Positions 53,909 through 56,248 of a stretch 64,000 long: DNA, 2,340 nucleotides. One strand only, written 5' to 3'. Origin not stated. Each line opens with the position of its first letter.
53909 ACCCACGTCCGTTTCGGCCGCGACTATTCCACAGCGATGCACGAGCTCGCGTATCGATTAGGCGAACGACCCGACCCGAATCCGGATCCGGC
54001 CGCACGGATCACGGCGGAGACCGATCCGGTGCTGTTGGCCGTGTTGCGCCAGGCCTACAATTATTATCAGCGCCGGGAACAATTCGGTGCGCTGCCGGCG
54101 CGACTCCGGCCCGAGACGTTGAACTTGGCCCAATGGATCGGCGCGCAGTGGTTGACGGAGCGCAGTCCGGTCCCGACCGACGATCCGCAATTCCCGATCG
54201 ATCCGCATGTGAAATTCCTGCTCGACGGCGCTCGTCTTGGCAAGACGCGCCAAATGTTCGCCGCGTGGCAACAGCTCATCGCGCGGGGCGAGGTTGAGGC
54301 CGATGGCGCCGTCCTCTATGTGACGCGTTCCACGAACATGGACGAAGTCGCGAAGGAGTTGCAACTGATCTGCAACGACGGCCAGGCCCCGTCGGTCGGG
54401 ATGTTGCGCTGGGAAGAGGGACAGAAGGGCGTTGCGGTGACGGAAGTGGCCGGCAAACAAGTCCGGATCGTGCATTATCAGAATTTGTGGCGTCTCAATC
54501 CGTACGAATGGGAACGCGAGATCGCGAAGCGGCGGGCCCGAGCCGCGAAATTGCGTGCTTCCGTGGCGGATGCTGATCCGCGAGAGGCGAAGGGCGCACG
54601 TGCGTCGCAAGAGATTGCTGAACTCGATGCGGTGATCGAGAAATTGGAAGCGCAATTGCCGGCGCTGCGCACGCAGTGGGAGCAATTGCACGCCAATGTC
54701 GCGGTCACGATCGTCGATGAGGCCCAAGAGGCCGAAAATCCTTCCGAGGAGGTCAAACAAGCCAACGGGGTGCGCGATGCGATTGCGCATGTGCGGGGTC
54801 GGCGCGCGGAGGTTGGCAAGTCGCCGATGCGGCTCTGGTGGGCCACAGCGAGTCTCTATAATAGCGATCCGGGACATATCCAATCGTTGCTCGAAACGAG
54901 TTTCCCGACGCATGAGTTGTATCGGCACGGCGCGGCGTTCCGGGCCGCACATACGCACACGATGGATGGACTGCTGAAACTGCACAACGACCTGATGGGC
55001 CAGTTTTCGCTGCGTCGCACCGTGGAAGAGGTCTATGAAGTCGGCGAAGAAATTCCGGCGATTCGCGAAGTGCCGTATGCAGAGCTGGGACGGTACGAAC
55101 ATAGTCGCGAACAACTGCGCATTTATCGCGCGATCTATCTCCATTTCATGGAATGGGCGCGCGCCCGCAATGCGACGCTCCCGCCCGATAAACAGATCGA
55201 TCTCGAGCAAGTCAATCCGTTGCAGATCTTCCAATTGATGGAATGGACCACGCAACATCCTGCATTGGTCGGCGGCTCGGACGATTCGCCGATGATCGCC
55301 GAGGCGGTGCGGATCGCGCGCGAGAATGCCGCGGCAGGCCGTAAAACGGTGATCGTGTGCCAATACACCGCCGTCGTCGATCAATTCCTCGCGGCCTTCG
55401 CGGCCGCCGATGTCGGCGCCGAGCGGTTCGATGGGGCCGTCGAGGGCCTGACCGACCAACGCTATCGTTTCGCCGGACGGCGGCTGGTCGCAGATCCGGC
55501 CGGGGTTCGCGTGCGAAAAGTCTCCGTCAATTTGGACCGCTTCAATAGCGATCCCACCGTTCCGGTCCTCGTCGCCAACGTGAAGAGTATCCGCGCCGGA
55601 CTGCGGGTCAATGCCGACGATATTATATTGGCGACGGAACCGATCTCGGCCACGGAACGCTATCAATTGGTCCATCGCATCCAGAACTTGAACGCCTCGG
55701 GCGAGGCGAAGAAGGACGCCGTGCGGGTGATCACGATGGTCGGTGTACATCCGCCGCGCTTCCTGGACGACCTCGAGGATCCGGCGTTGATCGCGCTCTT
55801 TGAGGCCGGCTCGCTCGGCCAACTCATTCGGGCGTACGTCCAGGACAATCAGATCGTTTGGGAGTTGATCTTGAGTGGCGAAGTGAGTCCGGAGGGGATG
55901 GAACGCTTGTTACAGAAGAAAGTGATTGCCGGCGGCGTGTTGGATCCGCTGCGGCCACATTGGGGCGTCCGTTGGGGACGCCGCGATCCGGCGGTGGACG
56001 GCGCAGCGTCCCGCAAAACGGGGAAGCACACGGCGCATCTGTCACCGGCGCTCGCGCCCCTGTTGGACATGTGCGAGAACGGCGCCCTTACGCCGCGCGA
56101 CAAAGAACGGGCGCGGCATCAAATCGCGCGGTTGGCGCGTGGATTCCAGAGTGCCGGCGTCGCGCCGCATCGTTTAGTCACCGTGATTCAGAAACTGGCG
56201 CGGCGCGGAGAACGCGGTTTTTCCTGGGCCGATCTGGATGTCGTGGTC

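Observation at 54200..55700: Complete SNF2-family ATPase core embedded in the 3114-aa giant, with a variant motif II (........) and a coiled-coil insertion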

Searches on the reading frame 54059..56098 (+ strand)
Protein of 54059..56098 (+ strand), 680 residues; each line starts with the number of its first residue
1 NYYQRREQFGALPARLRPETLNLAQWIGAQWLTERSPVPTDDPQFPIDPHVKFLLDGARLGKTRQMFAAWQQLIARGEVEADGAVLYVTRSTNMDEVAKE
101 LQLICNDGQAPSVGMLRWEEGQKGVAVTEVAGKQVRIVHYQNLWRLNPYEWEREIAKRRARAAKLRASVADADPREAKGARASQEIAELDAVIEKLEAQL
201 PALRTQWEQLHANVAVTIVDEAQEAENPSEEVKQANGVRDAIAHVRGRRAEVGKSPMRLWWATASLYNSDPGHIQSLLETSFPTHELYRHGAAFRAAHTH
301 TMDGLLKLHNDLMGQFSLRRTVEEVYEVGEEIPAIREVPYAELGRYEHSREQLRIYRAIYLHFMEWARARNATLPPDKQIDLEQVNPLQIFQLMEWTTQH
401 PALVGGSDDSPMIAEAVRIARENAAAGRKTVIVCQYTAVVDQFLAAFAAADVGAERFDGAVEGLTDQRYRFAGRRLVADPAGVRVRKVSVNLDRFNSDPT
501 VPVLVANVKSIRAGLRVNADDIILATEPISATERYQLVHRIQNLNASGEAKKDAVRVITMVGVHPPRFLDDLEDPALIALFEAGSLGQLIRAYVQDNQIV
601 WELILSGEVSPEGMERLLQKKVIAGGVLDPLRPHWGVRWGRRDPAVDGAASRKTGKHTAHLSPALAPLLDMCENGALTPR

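Call 7: search_protein_families(library=pfam, proteins=[window:54059-56098:+], max_evalue=10)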
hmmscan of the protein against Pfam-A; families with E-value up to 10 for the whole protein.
window:54059-56098:+ (680 aa): 4 families
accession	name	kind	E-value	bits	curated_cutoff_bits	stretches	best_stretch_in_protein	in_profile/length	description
PF16326.10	ABC_tran_CTD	-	0.054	14.2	32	1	151-210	13-67/69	ABC transporter C-terminal domain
PF11887.13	Mce4_CUP1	-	0.099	12.7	32.6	1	177-223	54-99/222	Cholesterol uptake porter CUP1 of Mce4, putative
PF14257.11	DUF4349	-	0.24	11.2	27.7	1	152-233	91-171/213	Domain of unknown function (DUF4349)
PF11336.14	DUF3138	-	0.64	9.1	27.3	1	167-217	8-58/525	Protein of unknown function (DUF3138)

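Call 8: search_solved_structures(query=window:54059-56098:+, max_evalue=10, show_alignments=3)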
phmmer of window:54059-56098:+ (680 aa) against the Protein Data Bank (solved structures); distinct sequences matched with E-value up to 10: 0.

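Call 21: predict_structure(alignment_id=A1)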
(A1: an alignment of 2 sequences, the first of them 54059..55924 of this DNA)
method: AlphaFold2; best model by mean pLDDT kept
length: 622 residues; sequences in the alignment: 2
mean_pLDDT: 50.1   pTM: 0.31
mean pLDDT of the five models: 50.1, 46.3, 45.0, 43.3, 41.6
residues with pLDDT >= 90: 1; 70-90: 111; 50-70: 197; < 50: 313
segments of 3 or more residues with pLDDT < 50: 1-55, 57-63, 77-80, 82-84, 108-125, 141-147, 209-351, 397-410, 487-489, 530-532, 548-553, 559-584, 607-609, 620-622
pLDDT, mean of each block of 10 residues (from residue 1): 29 39 35 30 32 45 51 49 50 55 50 36 47 53 48 69 76 62 84 81 56 30 28 27 27 24 26 33 29 27 29 27 26 30 36 56 70 65 59 51 40 72 83 71 81 74 63 63 59 74 76 61 62 57 52 51 36 43 53 58 50 51 34
secondary structure, 60 per line:
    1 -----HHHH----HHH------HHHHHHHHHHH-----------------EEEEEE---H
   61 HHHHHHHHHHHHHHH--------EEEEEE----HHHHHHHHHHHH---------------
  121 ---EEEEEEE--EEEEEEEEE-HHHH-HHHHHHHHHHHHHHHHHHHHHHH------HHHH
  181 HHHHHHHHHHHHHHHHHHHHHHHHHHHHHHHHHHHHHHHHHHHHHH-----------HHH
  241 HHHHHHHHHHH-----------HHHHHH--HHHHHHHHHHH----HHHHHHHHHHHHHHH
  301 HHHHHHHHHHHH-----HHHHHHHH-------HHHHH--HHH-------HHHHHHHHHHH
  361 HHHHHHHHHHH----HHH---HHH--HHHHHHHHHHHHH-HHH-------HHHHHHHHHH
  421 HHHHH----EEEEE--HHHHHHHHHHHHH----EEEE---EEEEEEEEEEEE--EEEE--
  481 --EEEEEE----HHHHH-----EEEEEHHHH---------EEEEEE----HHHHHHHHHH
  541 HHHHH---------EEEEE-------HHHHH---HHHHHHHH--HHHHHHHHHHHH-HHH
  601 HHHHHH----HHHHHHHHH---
elements in order (helices of 4 or more, strands of 3 or more residues): H6-9 H23-33 E51-56 H60-75 E84-89 H94-105 E124-130 E133-141 H143-146 H148-170 H177-226 H238-251 H263-268 H271-281 H286-312 H318-325 H333-337 H350-371 H387-399 H411-425 E430-434 H437-449 E454-457 E461-472 E475-478 E483-488 H493-497 E503-507 H508-511 E521-526 H531-545 E555-559 H567-571 H575-582 H585-596 H598-606 H611-619

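Call 22: search_protein_representatives(alignment_id=A1)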
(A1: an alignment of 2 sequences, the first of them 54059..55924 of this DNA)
Query: 2 sequences, 623 profile positions. Proteins with E-value up to 0.001 (for the whole library): 48; up to 1e-10: 23; up to 1e-30: 3. The best 48 are listed.
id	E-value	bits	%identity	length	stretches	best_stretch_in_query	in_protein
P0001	0.0e+00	1400.8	-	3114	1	2-623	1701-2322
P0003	4.7e-173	593.4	-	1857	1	2-622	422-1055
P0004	4.8e-33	130.9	-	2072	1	207-570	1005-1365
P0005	2.3e-21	92.3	-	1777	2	249-621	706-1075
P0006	1.2e-18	83.4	-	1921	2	207-459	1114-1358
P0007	4.1e-16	75.0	-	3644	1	152-566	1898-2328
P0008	4.3e-16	74.9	-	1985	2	335-473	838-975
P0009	7.9e-16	74.0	-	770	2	207-466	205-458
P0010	1.7e-15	73.0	-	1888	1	213-533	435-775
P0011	7.5e-15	70.8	-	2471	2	211-463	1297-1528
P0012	9.1e-15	70.5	-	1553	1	206-613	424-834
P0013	3.7e-14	68.5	-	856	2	478-616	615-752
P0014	1.2e-13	66.8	-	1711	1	218-612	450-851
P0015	5.4e-13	64.7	-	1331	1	313-608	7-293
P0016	8.5e-13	64.0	-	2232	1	213-618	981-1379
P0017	1.1e-12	63.7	-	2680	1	195-592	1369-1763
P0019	3.6e-12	62.0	-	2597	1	216-608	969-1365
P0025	1.2e-10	56.9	-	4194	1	258-581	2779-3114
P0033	2.0e-08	49.6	-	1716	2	257-473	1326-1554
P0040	4.9e-06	41.7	-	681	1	272-575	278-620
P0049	8.2e-04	34.3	-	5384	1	330-570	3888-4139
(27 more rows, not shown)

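Call 25: search_protein_families(library=pfam, proteins=[P0003, P0004, P0005, P0009, P0012, P0013, P0040], max_evalue=0.01)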
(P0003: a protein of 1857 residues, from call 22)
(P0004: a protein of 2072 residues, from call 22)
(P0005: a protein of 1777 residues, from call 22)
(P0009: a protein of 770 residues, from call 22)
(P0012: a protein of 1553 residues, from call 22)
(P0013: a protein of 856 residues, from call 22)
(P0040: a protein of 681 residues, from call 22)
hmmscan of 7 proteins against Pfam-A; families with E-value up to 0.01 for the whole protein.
P0003 (1857 aa): 0 families

P0004 (2072 aa): 5 families
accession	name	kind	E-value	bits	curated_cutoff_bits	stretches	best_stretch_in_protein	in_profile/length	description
PF00176.29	SNF2-rel_dom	-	1.6e-33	116.5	24.9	1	902-1133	1-251/290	SNF2-related domain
PF00271.37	Helicase_C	-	1.1e-07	32.5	23.5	1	1206-1342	5-109/110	Helicase conserved C-terminal domain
PF00270.35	DEAD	-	1.4e-07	31.9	26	1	909-1051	10-161/167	DEAD/DEAH box helicase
PF04851.21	ResIII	-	2e-07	31.5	22.5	1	904-1050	14-162/164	Type III restriction enzyme, res subunit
PF11197.13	DUF2835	-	0.0036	17.6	25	0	200-219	15-34/71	Protein of unknown function (DUF2835)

P0005 (1777 aa): 2 families
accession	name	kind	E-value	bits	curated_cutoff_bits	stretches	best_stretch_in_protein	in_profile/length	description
PF00176.29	SNF2-rel_dom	-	6.3e-15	55.5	24.9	1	563-800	1-242/290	SNF2-related domain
PF00271.37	Helicase_C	-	4.5e-05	24.1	23.5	1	895-997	10-109/110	Helicase conserved C-terminal domain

P0009 (770 aa): 5 families
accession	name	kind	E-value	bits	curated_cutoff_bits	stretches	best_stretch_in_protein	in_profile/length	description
PF00176.29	SNF2-rel_dom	-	3.8e-28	98.8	24.9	1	97-314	1-233/290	SNF2-related domain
PF00271.37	Helicase_C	-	7.8e-10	39.4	23.5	1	408-515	5-108/110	Helicase conserved C-terminal domain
PF04851.21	ResIII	-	0.00012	22.5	22.5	1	94-251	4-163/164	Type III restriction enzyme, res subunit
PF00270.35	DEAD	-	0.00028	21.1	26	1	97-253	3-162/167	DEAD/DEAH box helicase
PF16203.11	ERCC3_RAD25_C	-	0.0061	16.3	27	0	406-523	46-153/248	ERCC3/RAD25/XPB C-terminal helicase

P0012 (1553 aa): 4 families
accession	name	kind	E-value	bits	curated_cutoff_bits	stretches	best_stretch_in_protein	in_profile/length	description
PF00176.29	SNF2-rel_dom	-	3.7e-18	66.1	24.9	1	331-534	10-226/290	SNF2-related domain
PF04851.21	ResIII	-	3.5e-10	40.5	22.5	1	331-477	21-164/164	Type III restriction enzyme, res subunit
PF00271.37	Helicase_C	-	5e-10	40.1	23.5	1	633-770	6-109/110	Helicase conserved C-terminal domain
PF00270.35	DEAD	-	1.1e-08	35.4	26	1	331-478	12-163/167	DEAD/DEAH box helicase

P0013 (856 aa): 6 families
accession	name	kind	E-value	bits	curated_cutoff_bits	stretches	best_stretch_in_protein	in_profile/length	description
PF00176.29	SNF2-rel_dom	-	3.9e-30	105.4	24.9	1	257-486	1-225/290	SNF2-related domain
PF04851.21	ResIII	-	2.1e-13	50.9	22.5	1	266-430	21-162/164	Type III restriction enzyme, res subunit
PF00271.37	Helicase_C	-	6.4e-10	39.7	23.5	1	576-683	4-109/110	Helicase conserved C-terminal domain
PF00270.35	DEAD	-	1.2e-09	38.6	26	1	259-433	5-162/167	DEAD/DEAH box helicase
PF13245.12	AAA_19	-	0.0012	19.5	25.1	1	263-312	6-55/134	AAA domain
PF18790.7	KfrB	-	0.0076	16.7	25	0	253-283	11-41/54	KfrB Domain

P0040 (681 aa): 4 families
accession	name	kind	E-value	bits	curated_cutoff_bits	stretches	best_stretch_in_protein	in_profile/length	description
PF00176.29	SNF2-rel_dom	-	4.7e-15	55.9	24.9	1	132-335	16-228/290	SNF2-related domain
PF00271.37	Helicase_C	-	2.2e-08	34.7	23.5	0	434-483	2-49/110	Helicase conserved C-terminal domain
PF04851.21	ResIII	-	6.3e-06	26.6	22.5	1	117-274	7-162/164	Type III restriction enzyme, res subunit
PF00004.35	AAA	-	0.0045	17.9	21.2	0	137-249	2-69/131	ATPase family associated with various cellular activities (AAA)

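Call 30: find_encoding_contigs(protein=P0003, flank=10000, max_places=4)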
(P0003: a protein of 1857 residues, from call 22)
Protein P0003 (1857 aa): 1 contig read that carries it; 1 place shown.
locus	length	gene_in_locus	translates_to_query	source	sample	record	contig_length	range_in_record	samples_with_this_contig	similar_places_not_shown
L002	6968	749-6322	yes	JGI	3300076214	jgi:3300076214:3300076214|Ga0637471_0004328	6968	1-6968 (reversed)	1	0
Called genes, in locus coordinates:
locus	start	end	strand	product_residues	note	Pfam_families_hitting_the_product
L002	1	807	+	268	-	?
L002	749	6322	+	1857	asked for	-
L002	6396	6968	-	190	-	?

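Call 39: search_solved_structures(query=A2, max_evalue=0.001, show_alignments=2)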
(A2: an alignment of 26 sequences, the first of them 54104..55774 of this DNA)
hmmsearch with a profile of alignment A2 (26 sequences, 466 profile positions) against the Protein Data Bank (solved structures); distinct sequences matched with E-value up to 0.001: 97 (the best 60 are shown).
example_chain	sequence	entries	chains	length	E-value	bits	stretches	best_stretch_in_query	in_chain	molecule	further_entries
6jyl_K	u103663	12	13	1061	1.1e-43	152.8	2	2-217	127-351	ISWI chromatin-remodeling complex ATPase ISW1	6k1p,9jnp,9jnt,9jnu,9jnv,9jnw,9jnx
7x3t_V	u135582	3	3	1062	1.1e-43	152.8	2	2-217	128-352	ISWI chromatin-remodeling complex ATPase ISW1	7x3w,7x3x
6iro_L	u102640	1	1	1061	1.2e-43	152.6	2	2-218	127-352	ISWI chromatin-remodeling complex ATPase ISW1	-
9lj2_K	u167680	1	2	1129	1.3e-43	152.5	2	2-217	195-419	ISWI chromatin-remodeling complex ATPase ISW1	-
5jxr_A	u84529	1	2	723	4.3e-42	147.5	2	4-218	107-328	Chromatin-remodeling complex ATPase-like protein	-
6igm_H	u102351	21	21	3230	9.1e-42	146.4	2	2-220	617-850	Helicase SRCAP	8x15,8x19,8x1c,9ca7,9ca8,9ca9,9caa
7otq_K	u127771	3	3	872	1.4e-41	145.8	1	2-457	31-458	Chromodomain-helicase-DNA-binding protein 1-like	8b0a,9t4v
7epu_B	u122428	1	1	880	1.4e-41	145.8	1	2-457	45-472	Chromodomain-helicase-DNA-binding protein 1-like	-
7enn_K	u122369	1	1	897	1.5e-41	145.7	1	2-457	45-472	Chromodomain-helicase-DNA-binding protein 1-like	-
9z04_A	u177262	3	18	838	6.2e-41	143.7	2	5-225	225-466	Lymphoid-specific helicase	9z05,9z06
6pwf_K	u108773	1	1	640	1.7e-40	142.2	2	4-218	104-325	chromatin remodeling factor ISWI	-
6ne3_W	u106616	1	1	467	9.7e-40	139.7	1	2-445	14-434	SWI/SNF-related matrix-associated actin-dependent regulator of chromatin subfamily A membe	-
9ge5_G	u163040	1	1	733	1e-39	139.7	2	3-224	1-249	Chromatin-remodeling ATPase INO80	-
7xyf_K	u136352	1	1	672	1.5e-39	139.1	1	2-454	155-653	ATP-dependent helicase fft3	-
8euf_Q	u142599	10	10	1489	3.5e-39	137.9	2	2-222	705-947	Chromatin-remodeling ATPase INO80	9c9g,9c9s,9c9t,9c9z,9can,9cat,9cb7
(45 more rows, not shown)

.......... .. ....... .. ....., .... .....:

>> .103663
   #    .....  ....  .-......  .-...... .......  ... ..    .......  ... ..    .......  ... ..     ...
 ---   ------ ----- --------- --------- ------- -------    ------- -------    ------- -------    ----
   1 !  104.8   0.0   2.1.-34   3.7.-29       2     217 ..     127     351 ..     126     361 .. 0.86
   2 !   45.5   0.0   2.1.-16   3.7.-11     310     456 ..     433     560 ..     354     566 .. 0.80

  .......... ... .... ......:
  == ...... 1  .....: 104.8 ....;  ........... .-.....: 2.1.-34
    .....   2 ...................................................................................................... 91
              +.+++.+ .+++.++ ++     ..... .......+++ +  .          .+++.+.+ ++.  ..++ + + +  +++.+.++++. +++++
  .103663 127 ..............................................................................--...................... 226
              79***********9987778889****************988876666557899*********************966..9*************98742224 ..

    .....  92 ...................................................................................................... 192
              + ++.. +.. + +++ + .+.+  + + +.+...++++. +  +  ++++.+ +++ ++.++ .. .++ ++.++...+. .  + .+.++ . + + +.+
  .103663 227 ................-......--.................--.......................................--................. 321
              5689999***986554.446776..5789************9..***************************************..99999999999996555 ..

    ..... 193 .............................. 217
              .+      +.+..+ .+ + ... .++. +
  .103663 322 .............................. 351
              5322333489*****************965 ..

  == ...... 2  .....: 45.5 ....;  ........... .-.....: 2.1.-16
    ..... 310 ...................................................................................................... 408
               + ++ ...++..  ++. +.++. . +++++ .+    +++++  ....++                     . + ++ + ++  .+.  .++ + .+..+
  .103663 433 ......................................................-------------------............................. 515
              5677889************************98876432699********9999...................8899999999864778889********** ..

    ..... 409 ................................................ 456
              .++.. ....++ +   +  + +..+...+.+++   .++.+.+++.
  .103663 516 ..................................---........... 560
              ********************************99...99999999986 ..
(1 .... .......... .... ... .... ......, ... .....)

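Call 40: search_dna_similar(query=window:54104-55774:+, collection=phages, mode=protein, max_evalue=0.001, max_rows=15)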
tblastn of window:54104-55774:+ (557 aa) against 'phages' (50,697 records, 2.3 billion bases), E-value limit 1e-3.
No match.

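Call 41: search_dna_similar(query=window:54104-55774:+, collection=plasmids, mode=protein, max_evalue=0.001, max_rows=15)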
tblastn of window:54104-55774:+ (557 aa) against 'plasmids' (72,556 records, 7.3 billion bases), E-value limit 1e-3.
No match.

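Call 42: predict_structure(alignment_id=A2)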
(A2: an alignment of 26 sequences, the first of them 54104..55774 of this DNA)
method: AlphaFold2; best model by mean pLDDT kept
length: 557 residues; sequences in the alignment: 26
mean_pLDDT: 88.4   pTM: 0.84
mean pLDDT of the five models: 88.4, 88.4, 87.4, 86.0, 85.7
residues with pLDDT >= 90: 282; 70-90: 252; 50-70: 23; < 50: 0
segments of 3 or more residues with pLDDT < 50: none
pLDDT, mean of each block of 10 residues (from residue 1): 80 93 65 88 87 93 94 90 84 81 81 91 93 95 96 82 87 97 96 96 91 85 95 95 90 74 89 86 85 79 87 85 95 93 91 91 89 87 87 92 96 94 92 96 88 84 87 91 95 79 92 84 82 75 94 79
secondary structure, 60 per line:
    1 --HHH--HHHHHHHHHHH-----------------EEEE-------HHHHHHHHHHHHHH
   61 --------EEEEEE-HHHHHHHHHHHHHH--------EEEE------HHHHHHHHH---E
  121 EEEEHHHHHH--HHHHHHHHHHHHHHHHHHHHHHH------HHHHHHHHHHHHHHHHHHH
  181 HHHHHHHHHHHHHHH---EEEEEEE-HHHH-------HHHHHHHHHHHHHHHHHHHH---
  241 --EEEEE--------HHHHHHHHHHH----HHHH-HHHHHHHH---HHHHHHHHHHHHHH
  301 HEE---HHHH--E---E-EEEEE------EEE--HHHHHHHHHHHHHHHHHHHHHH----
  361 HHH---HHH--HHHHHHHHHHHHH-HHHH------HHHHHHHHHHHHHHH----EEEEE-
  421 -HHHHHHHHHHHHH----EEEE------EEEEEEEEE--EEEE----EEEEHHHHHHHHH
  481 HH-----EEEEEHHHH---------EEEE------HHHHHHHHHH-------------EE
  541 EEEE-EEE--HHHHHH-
elements in order: H8-18 E36-39 H47-60 E69-74 H76-89 E98-101 H108-116 E120-124 H125-130 H133-155 H162-195 E199-205 H207-210 H218-237 E243-247 H256-266 H271-274 H276-283 H287-301 H307-310 E319-323 E330-332 H335-356 H372-384 H386-389 H396-410 E415-419 H422-434 E439-442 E449-457 E460-463 E468-471 H472-482 E488-492 H493-496 E506-509 H516-525 E539-544 E546-548 H551-556
